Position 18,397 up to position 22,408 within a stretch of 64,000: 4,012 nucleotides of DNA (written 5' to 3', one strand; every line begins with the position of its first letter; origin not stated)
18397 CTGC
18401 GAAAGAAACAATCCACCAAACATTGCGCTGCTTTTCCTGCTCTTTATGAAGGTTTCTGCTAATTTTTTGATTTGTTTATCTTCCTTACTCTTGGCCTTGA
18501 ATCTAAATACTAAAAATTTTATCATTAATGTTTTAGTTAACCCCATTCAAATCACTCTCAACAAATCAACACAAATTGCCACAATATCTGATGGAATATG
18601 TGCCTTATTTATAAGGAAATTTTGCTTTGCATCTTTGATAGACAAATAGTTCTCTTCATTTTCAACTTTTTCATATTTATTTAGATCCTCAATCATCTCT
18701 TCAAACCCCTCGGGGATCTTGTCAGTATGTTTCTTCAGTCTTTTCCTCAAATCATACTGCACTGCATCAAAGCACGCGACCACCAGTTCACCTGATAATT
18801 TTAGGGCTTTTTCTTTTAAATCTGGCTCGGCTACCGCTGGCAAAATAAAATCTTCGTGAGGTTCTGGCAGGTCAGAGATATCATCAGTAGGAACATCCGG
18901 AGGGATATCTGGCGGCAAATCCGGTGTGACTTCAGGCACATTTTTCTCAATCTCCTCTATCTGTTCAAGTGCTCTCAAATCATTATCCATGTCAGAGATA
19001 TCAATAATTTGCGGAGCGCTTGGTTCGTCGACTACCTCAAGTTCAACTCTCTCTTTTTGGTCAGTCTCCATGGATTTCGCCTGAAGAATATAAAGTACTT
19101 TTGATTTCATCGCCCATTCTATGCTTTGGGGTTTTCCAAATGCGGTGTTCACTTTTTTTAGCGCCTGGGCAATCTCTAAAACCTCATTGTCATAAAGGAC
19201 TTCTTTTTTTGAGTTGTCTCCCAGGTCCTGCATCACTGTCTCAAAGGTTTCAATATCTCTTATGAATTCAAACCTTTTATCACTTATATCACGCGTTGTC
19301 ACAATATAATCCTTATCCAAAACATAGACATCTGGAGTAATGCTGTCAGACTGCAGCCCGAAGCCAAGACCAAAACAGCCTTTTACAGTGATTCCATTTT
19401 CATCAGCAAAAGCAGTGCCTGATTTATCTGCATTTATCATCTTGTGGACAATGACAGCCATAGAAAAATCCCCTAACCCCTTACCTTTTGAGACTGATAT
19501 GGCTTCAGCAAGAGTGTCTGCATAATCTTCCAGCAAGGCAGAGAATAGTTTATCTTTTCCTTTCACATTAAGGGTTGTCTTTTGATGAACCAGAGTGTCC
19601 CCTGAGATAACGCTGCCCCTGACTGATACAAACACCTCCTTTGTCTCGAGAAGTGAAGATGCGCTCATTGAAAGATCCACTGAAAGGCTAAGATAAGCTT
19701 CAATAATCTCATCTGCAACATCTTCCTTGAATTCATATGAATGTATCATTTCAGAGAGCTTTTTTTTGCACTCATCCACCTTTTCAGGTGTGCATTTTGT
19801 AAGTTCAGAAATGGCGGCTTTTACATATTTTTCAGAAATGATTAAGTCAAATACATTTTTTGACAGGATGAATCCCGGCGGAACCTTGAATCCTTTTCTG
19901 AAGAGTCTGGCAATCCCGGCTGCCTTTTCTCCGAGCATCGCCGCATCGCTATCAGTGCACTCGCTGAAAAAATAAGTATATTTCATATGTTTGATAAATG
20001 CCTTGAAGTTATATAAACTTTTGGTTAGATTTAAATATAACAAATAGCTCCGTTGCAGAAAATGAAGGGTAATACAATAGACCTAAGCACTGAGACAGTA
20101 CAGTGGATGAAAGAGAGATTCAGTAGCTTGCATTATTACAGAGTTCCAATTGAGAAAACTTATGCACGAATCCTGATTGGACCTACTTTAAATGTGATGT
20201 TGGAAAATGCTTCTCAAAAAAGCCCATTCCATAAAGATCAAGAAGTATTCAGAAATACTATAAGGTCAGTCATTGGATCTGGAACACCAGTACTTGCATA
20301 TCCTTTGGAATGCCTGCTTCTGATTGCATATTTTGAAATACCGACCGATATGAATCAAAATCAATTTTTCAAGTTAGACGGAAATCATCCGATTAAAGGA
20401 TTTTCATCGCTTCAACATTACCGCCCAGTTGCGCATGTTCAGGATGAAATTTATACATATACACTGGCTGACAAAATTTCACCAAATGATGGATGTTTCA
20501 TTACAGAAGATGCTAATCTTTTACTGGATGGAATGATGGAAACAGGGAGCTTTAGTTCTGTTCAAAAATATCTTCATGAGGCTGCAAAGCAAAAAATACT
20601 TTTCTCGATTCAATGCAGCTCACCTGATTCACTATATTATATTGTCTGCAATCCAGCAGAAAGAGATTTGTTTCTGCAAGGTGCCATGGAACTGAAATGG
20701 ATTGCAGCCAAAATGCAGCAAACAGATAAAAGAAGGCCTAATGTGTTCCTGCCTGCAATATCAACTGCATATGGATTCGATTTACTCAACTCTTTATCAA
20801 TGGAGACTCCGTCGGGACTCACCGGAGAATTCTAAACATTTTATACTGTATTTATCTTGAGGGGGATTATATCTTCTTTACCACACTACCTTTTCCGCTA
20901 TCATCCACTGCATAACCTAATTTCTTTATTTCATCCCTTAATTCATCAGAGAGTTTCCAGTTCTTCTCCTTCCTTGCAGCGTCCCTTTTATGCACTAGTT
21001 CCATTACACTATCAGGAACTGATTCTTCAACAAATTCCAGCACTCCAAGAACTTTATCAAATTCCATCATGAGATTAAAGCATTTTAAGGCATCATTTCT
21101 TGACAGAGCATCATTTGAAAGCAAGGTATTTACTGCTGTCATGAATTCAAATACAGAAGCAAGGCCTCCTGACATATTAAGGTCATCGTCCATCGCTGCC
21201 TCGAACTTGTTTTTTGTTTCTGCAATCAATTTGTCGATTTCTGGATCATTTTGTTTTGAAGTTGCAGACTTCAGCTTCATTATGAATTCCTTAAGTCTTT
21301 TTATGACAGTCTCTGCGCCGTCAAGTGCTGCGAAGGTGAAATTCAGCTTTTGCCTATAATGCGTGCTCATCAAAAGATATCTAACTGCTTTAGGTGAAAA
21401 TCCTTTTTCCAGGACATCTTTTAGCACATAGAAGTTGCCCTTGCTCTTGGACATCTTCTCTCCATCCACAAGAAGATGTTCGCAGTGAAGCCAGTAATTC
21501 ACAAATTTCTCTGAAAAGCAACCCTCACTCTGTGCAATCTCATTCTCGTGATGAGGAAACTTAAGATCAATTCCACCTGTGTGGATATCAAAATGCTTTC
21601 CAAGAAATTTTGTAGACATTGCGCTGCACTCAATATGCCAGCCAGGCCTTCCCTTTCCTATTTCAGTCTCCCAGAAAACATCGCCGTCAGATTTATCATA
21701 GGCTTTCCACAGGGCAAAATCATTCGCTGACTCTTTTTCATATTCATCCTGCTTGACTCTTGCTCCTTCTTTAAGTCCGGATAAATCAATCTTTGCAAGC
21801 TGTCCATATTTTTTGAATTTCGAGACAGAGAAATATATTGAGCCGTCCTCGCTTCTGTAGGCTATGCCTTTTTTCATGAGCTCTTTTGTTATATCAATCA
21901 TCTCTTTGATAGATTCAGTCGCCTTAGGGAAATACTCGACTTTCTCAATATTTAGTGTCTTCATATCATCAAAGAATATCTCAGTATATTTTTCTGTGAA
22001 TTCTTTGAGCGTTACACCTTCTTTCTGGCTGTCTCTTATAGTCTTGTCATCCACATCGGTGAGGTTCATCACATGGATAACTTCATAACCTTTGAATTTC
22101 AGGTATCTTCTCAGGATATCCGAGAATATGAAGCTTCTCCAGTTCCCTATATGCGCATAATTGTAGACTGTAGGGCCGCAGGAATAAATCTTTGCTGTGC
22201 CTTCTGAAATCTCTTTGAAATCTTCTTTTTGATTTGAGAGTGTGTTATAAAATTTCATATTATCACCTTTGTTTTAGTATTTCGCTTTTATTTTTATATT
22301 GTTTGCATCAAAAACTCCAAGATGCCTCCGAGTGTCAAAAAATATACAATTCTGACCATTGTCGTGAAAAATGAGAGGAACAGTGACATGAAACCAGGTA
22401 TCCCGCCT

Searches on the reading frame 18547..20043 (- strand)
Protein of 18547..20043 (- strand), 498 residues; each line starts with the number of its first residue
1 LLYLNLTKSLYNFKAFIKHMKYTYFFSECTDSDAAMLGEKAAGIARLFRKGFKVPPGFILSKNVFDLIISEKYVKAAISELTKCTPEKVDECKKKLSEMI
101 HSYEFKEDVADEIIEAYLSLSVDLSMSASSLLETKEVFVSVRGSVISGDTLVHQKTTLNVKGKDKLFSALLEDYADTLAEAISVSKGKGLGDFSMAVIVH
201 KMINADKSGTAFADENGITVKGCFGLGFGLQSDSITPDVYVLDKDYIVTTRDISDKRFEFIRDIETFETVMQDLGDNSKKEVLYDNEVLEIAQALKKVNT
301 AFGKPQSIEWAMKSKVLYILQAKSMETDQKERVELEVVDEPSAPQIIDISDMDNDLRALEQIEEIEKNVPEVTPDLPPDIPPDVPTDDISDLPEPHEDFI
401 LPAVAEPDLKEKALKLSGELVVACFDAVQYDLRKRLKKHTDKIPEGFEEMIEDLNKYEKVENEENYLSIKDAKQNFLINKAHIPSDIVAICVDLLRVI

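Call 61: search_protein_families(library=pfam, proteins=[window:18547-20043:-], max_evalue=0.001)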
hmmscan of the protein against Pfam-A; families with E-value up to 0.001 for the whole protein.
window:18547-20043:- (498 aa): 1 family
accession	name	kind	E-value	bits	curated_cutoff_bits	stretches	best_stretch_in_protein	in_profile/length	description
PF01326.24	PPDK_N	-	1.1e-38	133.8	27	1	36-333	3-317/328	Pyruvate phosphate dikinase, AMP/ATP-binding domain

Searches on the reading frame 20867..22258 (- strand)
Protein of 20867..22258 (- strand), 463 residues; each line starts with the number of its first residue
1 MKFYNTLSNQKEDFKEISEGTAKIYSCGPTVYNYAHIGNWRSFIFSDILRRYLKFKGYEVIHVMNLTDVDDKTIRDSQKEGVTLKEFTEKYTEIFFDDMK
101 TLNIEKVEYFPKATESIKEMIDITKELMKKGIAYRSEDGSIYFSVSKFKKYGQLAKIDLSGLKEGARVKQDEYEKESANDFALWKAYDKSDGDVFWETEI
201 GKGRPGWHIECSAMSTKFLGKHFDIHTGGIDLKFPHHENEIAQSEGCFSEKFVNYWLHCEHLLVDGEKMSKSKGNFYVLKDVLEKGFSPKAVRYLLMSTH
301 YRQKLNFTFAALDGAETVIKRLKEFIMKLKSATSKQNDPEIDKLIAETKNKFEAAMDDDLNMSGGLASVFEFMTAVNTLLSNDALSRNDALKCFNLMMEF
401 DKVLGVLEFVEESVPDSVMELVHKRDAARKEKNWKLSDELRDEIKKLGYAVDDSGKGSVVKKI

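Call 61: search_protein_families(library=pfam, proteins=[window:20867-22258:-], max_evalue=0.001)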
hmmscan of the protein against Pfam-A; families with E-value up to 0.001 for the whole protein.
window:20867-22258:- (463 aa): 6 families
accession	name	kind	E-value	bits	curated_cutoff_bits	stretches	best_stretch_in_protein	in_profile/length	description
PF01406.26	tRNA-synt_1e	-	5.8e-113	377.7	27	1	14-314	2-298/301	tRNA synthetases class I (C) catalytic domain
PF09334.17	tRNA-synt_1g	-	2.5e-18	66.5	20.1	2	32-143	11-123/391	tRNA synthetases class I (M)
PF09190.17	DALR_2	-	3.9e-09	37.4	22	1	351-408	1-57/57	DALR domain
PF23493.1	CysS_C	-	1.3e-07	32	23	1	414-457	4-47/51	Cysteinyl-tRNA ligase anticodon binding domain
PF01921.24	tRNA-synt_1f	-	2.3e-07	30.5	27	0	263-315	276-328/360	tRNA synthetases class I (K)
PF00133.28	tRNA-synt_1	-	1.2e-06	28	22.7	1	264-307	371-413/414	tRNA synthetases class I (I, L, M and V)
